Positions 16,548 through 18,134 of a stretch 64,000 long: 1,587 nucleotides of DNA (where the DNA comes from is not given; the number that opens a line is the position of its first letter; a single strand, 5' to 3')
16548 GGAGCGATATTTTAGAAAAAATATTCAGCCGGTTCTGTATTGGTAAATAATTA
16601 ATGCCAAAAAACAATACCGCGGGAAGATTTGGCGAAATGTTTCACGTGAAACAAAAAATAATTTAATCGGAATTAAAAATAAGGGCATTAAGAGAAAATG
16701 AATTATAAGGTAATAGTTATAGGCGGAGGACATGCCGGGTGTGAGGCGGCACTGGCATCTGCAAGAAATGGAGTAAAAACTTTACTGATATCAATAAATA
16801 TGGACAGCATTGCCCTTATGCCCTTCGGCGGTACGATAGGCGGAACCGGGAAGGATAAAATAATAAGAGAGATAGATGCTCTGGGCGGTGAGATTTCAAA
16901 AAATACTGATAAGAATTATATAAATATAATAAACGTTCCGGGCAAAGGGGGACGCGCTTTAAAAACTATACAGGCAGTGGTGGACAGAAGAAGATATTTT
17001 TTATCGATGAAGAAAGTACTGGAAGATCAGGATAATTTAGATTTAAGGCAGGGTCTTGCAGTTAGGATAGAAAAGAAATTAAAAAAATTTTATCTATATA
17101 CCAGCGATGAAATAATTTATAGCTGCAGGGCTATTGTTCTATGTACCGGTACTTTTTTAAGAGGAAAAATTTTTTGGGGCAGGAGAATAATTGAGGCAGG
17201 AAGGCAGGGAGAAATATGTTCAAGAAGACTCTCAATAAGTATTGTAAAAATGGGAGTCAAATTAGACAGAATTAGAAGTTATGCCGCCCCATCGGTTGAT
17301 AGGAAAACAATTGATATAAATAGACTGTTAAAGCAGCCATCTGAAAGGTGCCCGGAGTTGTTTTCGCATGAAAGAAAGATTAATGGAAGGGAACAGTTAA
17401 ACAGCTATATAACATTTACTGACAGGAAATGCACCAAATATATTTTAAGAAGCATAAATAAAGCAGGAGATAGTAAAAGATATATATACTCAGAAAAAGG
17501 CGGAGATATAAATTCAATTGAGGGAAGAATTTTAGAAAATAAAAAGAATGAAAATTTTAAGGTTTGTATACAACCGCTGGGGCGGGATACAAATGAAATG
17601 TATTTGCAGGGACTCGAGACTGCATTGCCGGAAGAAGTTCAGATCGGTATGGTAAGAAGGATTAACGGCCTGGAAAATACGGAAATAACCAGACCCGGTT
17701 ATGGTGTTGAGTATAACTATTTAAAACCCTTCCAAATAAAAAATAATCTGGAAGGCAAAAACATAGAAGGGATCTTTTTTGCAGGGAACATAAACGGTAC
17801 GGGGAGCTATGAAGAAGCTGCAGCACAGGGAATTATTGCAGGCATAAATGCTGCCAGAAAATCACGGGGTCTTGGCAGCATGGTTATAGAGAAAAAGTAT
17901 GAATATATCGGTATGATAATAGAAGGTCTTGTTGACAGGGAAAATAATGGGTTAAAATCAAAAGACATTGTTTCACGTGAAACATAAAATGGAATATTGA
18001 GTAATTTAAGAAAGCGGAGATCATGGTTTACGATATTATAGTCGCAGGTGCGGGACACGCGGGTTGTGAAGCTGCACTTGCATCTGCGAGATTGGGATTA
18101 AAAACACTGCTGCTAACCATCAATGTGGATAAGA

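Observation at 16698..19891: Tandem mnmG duplication in which the upstream copy is truncated and active-site-degenerate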

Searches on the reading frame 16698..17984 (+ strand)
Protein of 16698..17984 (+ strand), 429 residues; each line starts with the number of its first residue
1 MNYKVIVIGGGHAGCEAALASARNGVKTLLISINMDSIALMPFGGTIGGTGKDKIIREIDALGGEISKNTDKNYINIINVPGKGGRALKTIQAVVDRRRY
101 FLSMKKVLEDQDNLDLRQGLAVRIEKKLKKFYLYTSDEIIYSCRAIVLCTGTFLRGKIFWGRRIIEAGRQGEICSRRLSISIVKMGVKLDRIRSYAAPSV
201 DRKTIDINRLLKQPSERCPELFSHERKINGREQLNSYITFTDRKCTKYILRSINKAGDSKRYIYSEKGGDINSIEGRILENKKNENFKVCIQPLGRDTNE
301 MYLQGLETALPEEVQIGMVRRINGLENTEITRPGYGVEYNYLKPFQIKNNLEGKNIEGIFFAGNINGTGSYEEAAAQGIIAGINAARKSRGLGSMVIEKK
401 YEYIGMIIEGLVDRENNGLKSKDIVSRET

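Call 4: search_protein_families(library=pfam, proteins=[window:16698-17984:+], max_evalue=0.01)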
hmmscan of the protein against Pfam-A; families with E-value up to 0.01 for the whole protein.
window:16698-17984:+ (429 aa): 7 families
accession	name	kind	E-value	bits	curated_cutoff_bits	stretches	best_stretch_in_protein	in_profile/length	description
PF01134.28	GIDA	-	4.2e-102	342.6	22.1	1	4-391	1-389/391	Glucose inhibited division protein A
PF07992.20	Pyr_redox_2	-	7.9e-08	32.5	26.1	1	3-151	1-108/291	Pyridine nucleotide-disulphide oxidoreductase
PF12831.13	FAD_oxidored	-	4.2e-06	26.8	27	1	5-32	2-29/416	FAD dependent oxidoreductase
PF00890.30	FAD_binding_2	-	0.00016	21.5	20.4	1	5-32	2-29/414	FAD binding domain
PF01266.30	DAO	-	0.00075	19.6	27.9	0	4-31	1-28/353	FAD dependent oxidoreductase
PF03486.20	HI0933_like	-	0.00085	19.3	50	0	4-32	2-30/244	HI0933-like protein Rossmann domain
PF13738.12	Pyr_redox_3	-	0.0037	17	30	0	4-30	166-192/305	Pyridine nucleotide-disulphide oxidoreductase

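Call 5: search_protein_families(library=ncbifam, proteins=[window:16698-17984:+], max_evalue=0.01)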
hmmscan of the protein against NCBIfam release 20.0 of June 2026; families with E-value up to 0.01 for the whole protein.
window:16698-17984:+ (429 aa): 26 families (the best 25 are shown)
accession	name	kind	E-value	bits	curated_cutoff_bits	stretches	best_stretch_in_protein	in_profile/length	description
TIGR00136.1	mnmG_gidA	equivalog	2.3e-112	376.4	524.85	1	3-415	1-415/616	tRNA uridine-5-carboxymethylaminomethyl(34) synthesis enzyme MnmG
NF003739.0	PRK05335.1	equivalog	2e-17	63.1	262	2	303-409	278-384/441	methylenetetrahydrofolate--tRNA-(uracil(54)-C(5))-methyltransferase (FADH(2)-oxidizing) TrmFO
TIGR00137.1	gid_trmFO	equivalog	1.7e-16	60.1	428.65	1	303-409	275-381/433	FADH(2)-oxidizing methylenetetrahydrofolate--tRNA-(uracil(54)-C(5))-methyltransferase TrmFO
TIGR01292.1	TRX_reduct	equivalog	1.1e-08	34.2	343.45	1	3-34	1-32/300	thioredoxin-disulfide reductase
TIGR02032.1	GG-red-SF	subfamily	2.4e-05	24.2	158.8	1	3-101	1-94/297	geranylgeranyl reductase family protein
NF003720.0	PRK05329.1-3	equivalog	3.1e-05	22.8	313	1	1-35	1-35/437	glycerol-3-phosphate dehydrogenase subunit GlpB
NF041160.1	DGGPL_Thplmales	equivalog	0.00013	21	780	1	1-34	2-35/396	digeranylgeranylglycerophospholipid reductase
TIGR03140.1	AhpF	equivalog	0.00029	19.5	502.9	1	2-32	212-242/515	alkyl hydroperoxide reductase subunit F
TIGR02028.1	ChlP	equivalog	0.0003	19.7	505.3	1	4-48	2-44/398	geranylgeranyl reductase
NF005691.0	PRK07494.1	equivalog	0.00043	18.9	459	1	3-35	9-41/404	UbiH/UbiF family hydroxylase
TIGR02023.1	BchP-ChlP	subfamily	0.00045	19.3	343.3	1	3-47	1-43/388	geranylgeranyl diphosphate reductase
NF005882.1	PRK07843.1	equivalog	0.0011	17.5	788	1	3-32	2-31/547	3-oxosteroid 1-dehydrogenase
TIGR01350.1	lipoamide_DH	equivalog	0.0013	17.5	408.8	1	2-32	1-31/461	dihydrolipoyl dehydrogenase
NF003725.0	PRK05329.2-4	equivalog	0.0016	17.4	345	0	2-33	8-39/429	glycerol-3-phosphate dehydrogenase subunit GlpB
TIGR03378.1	glycerol3P_GlpB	equivalog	0.0021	17.1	174.15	1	3-32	1-30/419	anaerobic glycerol-3-phosphate dehydrogenase subunit GlpB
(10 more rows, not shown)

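Call 9: find_homologous_proteins(query=window:16698-17984:+, max_evalue=1e-20)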
Query window:16698-17984:+ (429 aa): 8000 proteins with E <= 1e-20 among 8000 candidates; the best 120 are listed.
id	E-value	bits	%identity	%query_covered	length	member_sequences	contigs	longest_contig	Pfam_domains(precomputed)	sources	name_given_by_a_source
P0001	1.5e-278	941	100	100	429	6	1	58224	PF07992.21,PF01134.29,PF12831.14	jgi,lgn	-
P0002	6.4e-216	735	80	98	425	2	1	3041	PF07992.21,PF13738.13,PF01134.29,PF12831.14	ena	-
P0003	3.1e-160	552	63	96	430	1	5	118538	PF07992.21,PF01134.29,PF12831.14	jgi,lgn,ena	-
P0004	1.8e-154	533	59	96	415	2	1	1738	PF07992.21,PF03486.21,PF01134.29,PF12831.14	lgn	-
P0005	3.9e-150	518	58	96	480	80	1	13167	PF07992.21,PF01134.29,PF12831.14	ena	-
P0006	4.2e-148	512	57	97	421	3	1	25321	PF07992.21,PF01134.29,PF12831.14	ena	-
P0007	3.3e-147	509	57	96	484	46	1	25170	PF07992.21,PF01134.29,PF12831.14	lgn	-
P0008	7.3e-146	504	57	96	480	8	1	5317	PF07992.21,PF13738.13,PF01134.29,PF12831.14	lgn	-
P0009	1.1e-145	504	57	96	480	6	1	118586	PF00890.31,PF07992.21,PF13738.13,PF01134.29,PF12831.14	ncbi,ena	-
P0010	3.8e-144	499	55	97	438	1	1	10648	PF07992.21,PF01134.29,PF12831.14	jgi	-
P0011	3.5e-142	492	55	96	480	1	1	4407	PF00890.31,PF07992.21,PF01134.29,PF12831.14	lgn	-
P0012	3.4e-140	486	56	92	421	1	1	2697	PF07992.21,PF01134.29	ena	-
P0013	5.4e-140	485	54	97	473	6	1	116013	PF00890.31,PF07992.21,PF13738.13,PF01134.29,PF12831.14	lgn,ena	-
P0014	1.8e-139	483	55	95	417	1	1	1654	PF07992.21,PF01134.29,PF12831.14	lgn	-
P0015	4.1e-139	482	54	96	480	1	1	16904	PF01134.29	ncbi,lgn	-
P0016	1.5e-138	480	53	97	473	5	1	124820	PF00890.31,PF07992.21,PF01134.29,PF12831.14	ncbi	-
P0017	3.6e-138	479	55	97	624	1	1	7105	PF07992.21,PF01134.29,PF13932.16,PF12831.14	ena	-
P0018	7.9e-138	478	52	98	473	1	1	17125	PF07992.21,PF13738.13,PF01134.29,PF12831.14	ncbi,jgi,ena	ncbi:MAG: FAD-dependent oxidoreductase [Actinomycetota bacterium]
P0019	1.5e-137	477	55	96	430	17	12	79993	PF13738.13,PF01134.29,PF12831.14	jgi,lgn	-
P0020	5.2e-137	475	54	96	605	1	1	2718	PF07992.21,PF01134.29,PF13932.16,PF12831.14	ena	-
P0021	7.3e-137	475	53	96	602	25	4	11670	PF07992.21,PF13738.13,PF01134.29,PF13932.16,PF12831.14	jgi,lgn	-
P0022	1.5e-136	474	56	96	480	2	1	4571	PF07992.21,PF01134.29,PF12831.14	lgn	-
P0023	3.5e-136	472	53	96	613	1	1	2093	PF07992.21,PF01134.29,PF13932.16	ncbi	-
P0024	6.9e-136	471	55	96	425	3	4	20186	PF07992.21,PF01134.29,PF12831.14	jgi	jgi:tRNA uridine 5-carboxymethylaminomethyl modification enzyme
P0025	4.2e-135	469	56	96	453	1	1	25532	PF07992.21,PF01134.29,PF12831.14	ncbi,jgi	-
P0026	6.2e-135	468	54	96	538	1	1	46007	PF07992.21,PF01134.29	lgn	-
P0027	1.5e-134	467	52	98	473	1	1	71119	PF07992.21,PF01134.29,PF12831.14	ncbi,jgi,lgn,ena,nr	ncbi:MAG: FAD-dependent oxidoreductase [Actinomycetota bacterium]|nr:FAD-dependent oxidoreductase [A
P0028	1.2e-133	464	54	96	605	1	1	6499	PF07992.21,PF01134.29,PF13932.16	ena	-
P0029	1.9e-133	463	52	96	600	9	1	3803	PF07992.21,PF01134.29,PF13932.16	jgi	jgi:tRNA uridine 5-carboxymethylaminomethyl modification enzyme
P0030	5.9e-133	462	54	97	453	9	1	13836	PF07992.21,PF01134.29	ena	-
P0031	9.0e-133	461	53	96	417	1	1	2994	PF07992.21,PF01134.29,PF12831.14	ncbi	-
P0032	1.6e-132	460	52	96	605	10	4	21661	PF07992.21,PF01134.29,PF13932.16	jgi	-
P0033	2.1e-132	460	54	96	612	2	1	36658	PF07992.21,PF21680.3,PF01134.29,PF13932.16,PF12831.14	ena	-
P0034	2.6e-132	460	52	96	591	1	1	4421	PF07992.21,PF01134.29,PF13932.16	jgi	-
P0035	2.5e-131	456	53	96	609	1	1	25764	PF01134.29,PF13932.16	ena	-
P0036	7.1e-131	455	55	96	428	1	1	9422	PF07992.21,PF01134.29,PF12831.14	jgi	-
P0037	7.7e-131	455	53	96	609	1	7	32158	PF01134.29,PF13932.16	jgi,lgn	jgi:tRNA uridine 5-carboxymethylaminomethyl modification enzyme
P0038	1.6e-130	454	50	96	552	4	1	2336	PF07992.21,PF01134.29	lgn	-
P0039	2.2e-130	453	54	94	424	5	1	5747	PF07992.21,PF13738.13,PF01134.29,PF12831.14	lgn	-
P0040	2.5e-130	453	51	96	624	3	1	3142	PF07992.21,PF13738.13,PF03486.21,PF01134.29,PF13932.16,PF12831.14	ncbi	-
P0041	3.2e-130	453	52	96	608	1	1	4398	PF13738.13,PF01134.29,PF13932.16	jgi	-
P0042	8.3e-130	451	55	94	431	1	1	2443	PF01134.29,PF12831.14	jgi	jgi:tRNA uridine 5-carboxymethylaminomethyl modification enzyme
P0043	9.0e-130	451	54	94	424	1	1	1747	PF07992.21,PF13738.13,PF03486.21,PF01134.29,PF12831.14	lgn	-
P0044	9.4e-130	451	51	96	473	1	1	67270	PF07992.21,PF01134.29,PF12831.14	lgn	-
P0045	2.8e-129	450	54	94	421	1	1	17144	PF07992.21,PF13738.13,PF01134.29,PF12831.14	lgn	-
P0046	2.1e-128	447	52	96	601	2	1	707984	PF13738.13,PF01134.29,PF13932.16,PF12831.14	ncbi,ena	-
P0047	4.4e-128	446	55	97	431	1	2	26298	PF01266.31,PF07992.21,PF13738.13,PF01134.29,PF12831.14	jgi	jgi:tRNA uridine 5-carboxymethylaminomethyl modification enzyme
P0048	7.1e-128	445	52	96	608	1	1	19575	PF01134.29,PF13932.16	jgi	jgi:tRNA uridine 5-carboxymethylaminomethyl modification enzyme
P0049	1.1e-127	444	51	96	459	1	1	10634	PF07992.21,PF01134.29,PF12831.14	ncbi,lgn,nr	ncbi:MAG: tRNA uridine-5-carboxymethylaminomethyl(34) synthesis enzyme MnmG [Actinobacteria bacteriu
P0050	5.3e-127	442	52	96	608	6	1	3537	PF01134.29,PF13932.16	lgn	-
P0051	5.9e-127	442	52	96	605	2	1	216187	PF01134.29,PF13932.16,PF12831.14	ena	-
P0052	7.7e-127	442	50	96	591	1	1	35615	PF01134.29,PF13932.16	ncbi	ncbi:MAG: tRNA uridine-5-carboxymethylaminomethyl(34) synthesis enzyme MnmG [Actinomycetota bacteriu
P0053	1.0e-126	441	50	96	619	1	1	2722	PF01134.29,PF13932.16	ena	-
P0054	4.7e-126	439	51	97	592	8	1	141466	PF07992.21,PF01134.29,PF13932.16,PF12831.14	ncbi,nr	ncbi:MAG: tRNA uridine-5-carboxymethylaminomethyl(34) synthesis enzyme MnmG [Actinomycetota bacteriu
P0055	4.9e-126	439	50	96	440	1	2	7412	PF07992.21,PF01134.29,PF12831.14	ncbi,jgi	jgi:tRNA uridine 5-carboxymethylaminomethyl modification enzyme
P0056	5.0e-126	439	50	96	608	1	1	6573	PF01134.29,PF13932.16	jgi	-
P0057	5.0e-126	439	52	96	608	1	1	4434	PF01134.29,PF13932.16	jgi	jgi:tRNA uridine 5-carboxymethylaminomethyl modification enzyme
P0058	8.5e-126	438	51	96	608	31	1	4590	PF01134.29,PF13932.16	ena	-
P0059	9.1e-126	438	51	96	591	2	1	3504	PF01134.29,PF13932.16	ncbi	-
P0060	1.4e-125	438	52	96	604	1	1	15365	PF07992.21,PF03486.21,PF01134.29,PF13932.16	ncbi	-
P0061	1.7e-125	437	52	96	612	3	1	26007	PF07992.21,PF13738.13,PF01134.29,PF13932.16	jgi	jgi:tRNA uridine 5-carboxymethylaminomethyl modification enzyme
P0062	1.7e-125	437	51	96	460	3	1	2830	PF13738.13,PF01134.29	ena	-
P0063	2.1e-125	437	51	96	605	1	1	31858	PF13738.13,PF01134.29,PF13932.16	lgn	-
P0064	2.3e-125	437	51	96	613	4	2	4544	PF07992.21,PF01134.29,PF13932.16,PF12831.14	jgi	-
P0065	2.5e-125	437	50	96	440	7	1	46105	PF00890.31,PF07992.21,PF01134.29,PF12831.14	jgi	-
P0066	3.4e-125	436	51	96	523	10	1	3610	PF01134.29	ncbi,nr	ncbi:MAG: tRNA uridine-5-carboxymethylaminomethyl(34) synthesis enzyme MnmG, partial [Actinomycetia 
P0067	5.3e-125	436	51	96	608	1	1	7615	PF07992.21,PF13738.13,PF01134.29,PF13932.16,PF12831.14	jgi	jgi:tRNA uridine 5-carboxymethylaminomethyl modification enzyme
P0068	7.5e-125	435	53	91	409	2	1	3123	PF01134.29,PF12831.14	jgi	jgi:tRNA uridine 5-carboxymethylaminomethyl modification enzyme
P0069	9.4e-125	435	50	96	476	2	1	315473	PF00890.31,PF07992.21,PF13738.13,PF01134.29,PF12831.14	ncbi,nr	ncbi:MAG: tRNA uridine-5-carboxymethylaminomethyl(34) synthesis enzyme MnmG [Actinomycetota bacteriu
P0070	9.6e-125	435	49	96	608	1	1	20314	PF07992.21,PF13738.13,PF01134.29,PF13932.16,PF12831.14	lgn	-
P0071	1.7e-124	434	51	96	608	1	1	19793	PF01134.29,PF13932.16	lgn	-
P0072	2.8e-124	433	51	95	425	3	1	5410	PF07992.21,PF01134.29,PF12831.14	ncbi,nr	ncbi:MAG: tRNA uridine-5-carboxymethylaminomethyl(34) synthesis enzyme MnmG, partial [Actinobacteria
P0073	5.1e-124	432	50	96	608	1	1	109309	PF13738.13,PF01134.29,PF13932.16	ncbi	-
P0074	8.5e-124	432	51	96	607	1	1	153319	PF07992.21,PF01134.29,PF13932.16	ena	-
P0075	3.6e-123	430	50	96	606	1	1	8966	PF07992.21,PF13738.13,PF03486.21,PF01134.29,PF13932.16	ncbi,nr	ncbi:MAG: tRNA uridine-5-carboxymethylaminomethyl(34) synthesis enzyme MnmG [Actinobacteria bacteriu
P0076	5.0e-123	429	50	96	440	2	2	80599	PF07992.21,PF01134.29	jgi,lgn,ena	-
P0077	5.8e-123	429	51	96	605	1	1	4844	PF01134.29,PF13932.16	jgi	-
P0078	6.4e-123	429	50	96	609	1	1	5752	PF07992.21,PF01134.29,PF13932.16,PF12831.14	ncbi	-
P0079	9.3e-123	428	51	97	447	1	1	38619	PF00890.31,PF07992.21,PF01134.29,PF12831.14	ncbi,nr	ncbi:MAG: FAD-dependent oxidoreductase [Actinomycetota bacterium]|nr:FAD-dependent oxidoreductase [A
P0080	1.4e-122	428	51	96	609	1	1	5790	PF07992.21,PF13738.13,PF03486.21,PF01134.29,PF13932.16,PF12831.14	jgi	jgi:tRNA uridine 5-carboxymethylaminomethyl modification enzyme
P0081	1.9e-122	427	50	96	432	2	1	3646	PF00890.31,PF07992.21,PF13738.13,PF01134.29,PF12831.14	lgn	-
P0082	5.4e-122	426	50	96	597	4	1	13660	PF07992.21,PF01134.29,PF13932.16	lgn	-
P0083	6.6e-122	425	48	96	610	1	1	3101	PF07992.21,PF13738.13,PF01134.29,PF13932.16,PF12831.14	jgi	jgi:tRNA uridine 5-carboxymethylaminomethyl modification enzyme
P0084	1.8e-121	424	51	96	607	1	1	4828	PF07992.21,PF13738.13,PF03486.21,PF01134.29,PF13932.16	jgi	jgi:tRNA uridine 5-carboxymethylaminomethyl modification enzyme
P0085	2.7e-121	423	50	96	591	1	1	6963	PF07992.21,PF01134.29,PF13932.16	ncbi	-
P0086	4.2e-121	423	49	96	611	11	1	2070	PF07992.21,PF13738.13,PF03486.21,PF01134.29,PF13932.16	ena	-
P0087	1.6e-120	421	50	96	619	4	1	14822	PF07992.21,PF01134.29,PF13932.16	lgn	-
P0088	2.4e-120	420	51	97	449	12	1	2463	PF07992.21,PF01134.29,PF12831.14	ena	-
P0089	3.1e-120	420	49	96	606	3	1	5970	PF07992.21,PF01134.29,PF13932.16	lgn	-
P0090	1.2e-117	411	49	95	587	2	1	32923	PF01134.29,PF13932.16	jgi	-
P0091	2.0e-117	411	49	99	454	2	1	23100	PF07992.21,PF01134.29,PF12831.14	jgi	jgi:tRNA uridine 5-carboxymethylaminomethyl modification enzyme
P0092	7.6e-117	409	51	96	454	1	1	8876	PF07992.21,PF01134.29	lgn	-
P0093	1.2e-116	408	50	95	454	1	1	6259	PF07992.21,PF01134.29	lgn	-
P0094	5.7e-114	399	47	96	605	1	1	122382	PF01134.29,PF13932.16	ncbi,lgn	-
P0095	9.2e-113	395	48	95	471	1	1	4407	PF07992.21,PF13738.13,PF01134.29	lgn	-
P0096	7.7e-111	389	50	96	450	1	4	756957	PF01134.29,PF12831.14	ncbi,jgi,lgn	-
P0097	1.3e-108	382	51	84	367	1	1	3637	PF01134.29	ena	-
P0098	2.1e-107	378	48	96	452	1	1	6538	PF00890.31,PF07992.21,PF01134.29,PF12831.14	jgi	jgi:tRNA uridine 5-carboxymethylaminomethyl modification enzyme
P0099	6.8e-104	366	50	90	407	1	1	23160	PF07992.21,PF01134.29,PF12831.14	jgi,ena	-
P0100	1.4e-103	365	49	90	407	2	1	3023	PF07992.21,PF01134.29,PF12831.14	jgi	jgi:tRNA uridine 5-carboxymethylaminomethyl modification enzyme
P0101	1.1e-101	359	45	97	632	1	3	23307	PF01266.31,PF00890.31,PF07992.21,PF21680.3,PF01134.29,PF13932.16,PF12831.14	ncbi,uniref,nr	ncbi:tRNA uridine 5-carboxymethylaminomethyl modification protein [Caloranaerobacter azorensis H5321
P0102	1.1e-101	359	45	97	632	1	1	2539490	PF01266.31,PF00890.31,PF07992.21,PF21680.3,PF01134.29,PF13932.16,PF12831.14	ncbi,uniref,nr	ncbi:tRNA uridine-5-carboxymethylaminomethyl(34) synthesis enzyme MnmG [Caloranaerobacter azorensis]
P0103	1.1e-101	359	45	97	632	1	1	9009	PF01266.31,PF00890.31,PF07992.21,PF21680.3,PF01134.29,PF13932.16,PF12831.14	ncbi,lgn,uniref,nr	ncbi:tRNA uridine 5-carboxymethylaminomethyl modification enzyme [Caloranaerobacter azorensis DSM 13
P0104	1.5e-101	358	43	97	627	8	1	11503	PF01266.31,PF07992.21,PF21680.3,PF01134.29,PF13932.16,PF12831.14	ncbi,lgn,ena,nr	ncbi:MAG TPA: tRNA uridine-5-carboxymethylaminomethyl(34) synthesis enzyme MnmG [Clostridiaceae bact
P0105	1.9e-101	358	44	97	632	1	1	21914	PF00890.31,PF07992.21,PF21680.3,PF01134.29,PF13932.16,PF12831.14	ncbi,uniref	ncbi:tRNA uridine-5-carboxymethylaminomethyl(34) synthesis enzyme MnmG [Caloranaerobacter sp. DY3041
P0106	2.5e-101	358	44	97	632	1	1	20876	PF07992.21,PF21680.3,PF01134.29,PF13932.16,PF12831.14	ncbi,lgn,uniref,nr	ncbi:tRNA uridine 5-carboxymethylaminomethyl modification protein [Caloranaerobacter sp. TR13]|unire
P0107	7.2e-101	356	44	97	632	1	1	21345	PF01266.31,PF00890.31,PF07992.21,PF21680.3,PF01134.29,PF13932.16,PF12831.14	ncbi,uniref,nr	ncbi:tRNA uridine-5-carboxymethylaminomethyl(34) synthesis enzyme MnmG [Caloranaerobacter ferrireduc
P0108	1.0e-100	356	44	96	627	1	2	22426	PF21680.3,PF01134.29,PF13932.16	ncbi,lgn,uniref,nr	ncbi:tRNA uridine-5-carboxymethylaminomethyl(34) synthesis enzyme MnmG [Candidatus Hakubella thermal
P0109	1.0e-100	356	44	96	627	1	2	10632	PF21680.3,PF01134.29,PF13932.16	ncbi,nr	ncbi:MAG: tRNA uridine 5-carboxymethylaminomethyl modification enzyme MnmG [Actinobacteria bacterium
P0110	1.2e-100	355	44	97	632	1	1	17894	PF00890.31,PF07992.21,PF21680.3,PF01134.29,PF13932.16,PF12831.14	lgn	-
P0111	2.7e-100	354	44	97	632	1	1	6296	PF00890.31,PF07992.21,PF21680.3,PF01134.29,PF13932.16,PF12831.14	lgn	-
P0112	6.3e-100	353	44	96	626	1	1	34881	PF07992.21,PF21680.3,PF01134.29,PF13932.16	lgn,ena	-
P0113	7.3e-100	353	44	96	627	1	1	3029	PF21680.3,PF01134.29,PF13932.16,PF12831.14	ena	-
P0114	1.6e-99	352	42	96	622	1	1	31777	PF07992.21,PF21680.3,PF01134.29,PF13932.16,PF12831.14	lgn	-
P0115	2.9e-99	351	43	96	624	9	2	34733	PF00890.31,PF07992.21,PF21680.3,PF01134.29,PF13932.16,PF12831.14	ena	-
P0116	3.5e-99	351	41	97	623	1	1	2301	PF07992.21,PF21680.3,PF01134.29,PF13932.16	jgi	jgi:tRNA uridine 5-carboxymethylaminomethyl modification enzyme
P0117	6.1e-99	350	44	97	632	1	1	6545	PF00890.31,PF07992.21,PF21680.3,PF01134.29,PF13932.16,PF12831.14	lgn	-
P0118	8.1e-99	349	43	96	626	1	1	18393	PF07992.21,PF13738.13,PF21680.3,PF01134.29,PF13932.16,PF12831.14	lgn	-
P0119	8.2e-99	349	42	97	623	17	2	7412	PF21680.3,PF01134.29,PF13932.16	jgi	jgi:tRNA uridine 5-carboxymethylaminomethyl modification enzyme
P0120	1.1e-98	349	44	96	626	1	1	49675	PF07992.21,PF21680.3,PF01134.29,PF13932.16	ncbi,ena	-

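Call 13: find_encoding_contigs(protein=P0003, flank=7000, max_places=2)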
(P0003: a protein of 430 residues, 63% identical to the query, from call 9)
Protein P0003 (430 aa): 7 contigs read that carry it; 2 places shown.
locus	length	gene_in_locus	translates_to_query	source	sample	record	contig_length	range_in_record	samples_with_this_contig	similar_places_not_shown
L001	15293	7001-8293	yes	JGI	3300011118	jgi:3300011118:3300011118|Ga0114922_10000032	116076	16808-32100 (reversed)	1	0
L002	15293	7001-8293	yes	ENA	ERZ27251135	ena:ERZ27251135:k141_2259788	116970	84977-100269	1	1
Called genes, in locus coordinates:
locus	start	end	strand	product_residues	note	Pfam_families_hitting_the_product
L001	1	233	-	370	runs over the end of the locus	PF00712:DNA_pol3_beta, PF02767:DNA_pol3_beta_2, PF02768:DNA_pol3_beta_3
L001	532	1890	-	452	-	PF11638:DnaA_N, PF00308:Bac_DnaA, PF01695:IstB_IS21 (weak), PF00004:AAA (weak), PF08299:Bac_DnaA_C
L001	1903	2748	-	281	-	PF02518:HATPase_c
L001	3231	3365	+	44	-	PF00468:Ribosomal_L34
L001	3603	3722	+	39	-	-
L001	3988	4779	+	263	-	PF02096:60KD_IMP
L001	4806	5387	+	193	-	PF13083:KH_KhpA-B, PF01424:R3H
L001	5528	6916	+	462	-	PF10396:TrmE_N, PF00350:Dynamin_N (faint), PF12631:MnmE_helical, PF01926:MMR_HSR1, PF02421:FeoB_N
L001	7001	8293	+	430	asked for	PF01134:GIDA, PF07992:Pyr_redox_2 (faint), PF12831:FAD_oxidored (weak)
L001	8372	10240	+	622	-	PF01134:GIDA, PF12831:FAD_oxidored (faint), PF21680:GIDA_C_1st, PF13932:SAM_GIDA_C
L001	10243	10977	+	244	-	PF02527:GidB, PF13847:Methyltransf_31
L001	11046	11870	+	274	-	PF00142:Fer4_NifH, PF01656:CbiA, PF02374:ArsA_ATPase (weak), PF06564:CBP_BcsQ, PF09140:MipZ (weak), PF10609:ParA, PF13614:AAA_31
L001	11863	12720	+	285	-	PF02195:ParB_N, PF17762:HTH_ParB, PF23552:ParB_C (weak)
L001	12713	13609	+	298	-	PF04055:Radical_SAM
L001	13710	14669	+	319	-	PF01145:Band_7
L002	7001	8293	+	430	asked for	PF01134:GIDA, PF07992:Pyr_redox_2 (faint), PF12831:FAD_oxidored (weak)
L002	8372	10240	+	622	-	PF01134:GIDA, PF12831:FAD_oxidored (faint), PF21680:GIDA_C_1st, PF13932:SAM_GIDA_C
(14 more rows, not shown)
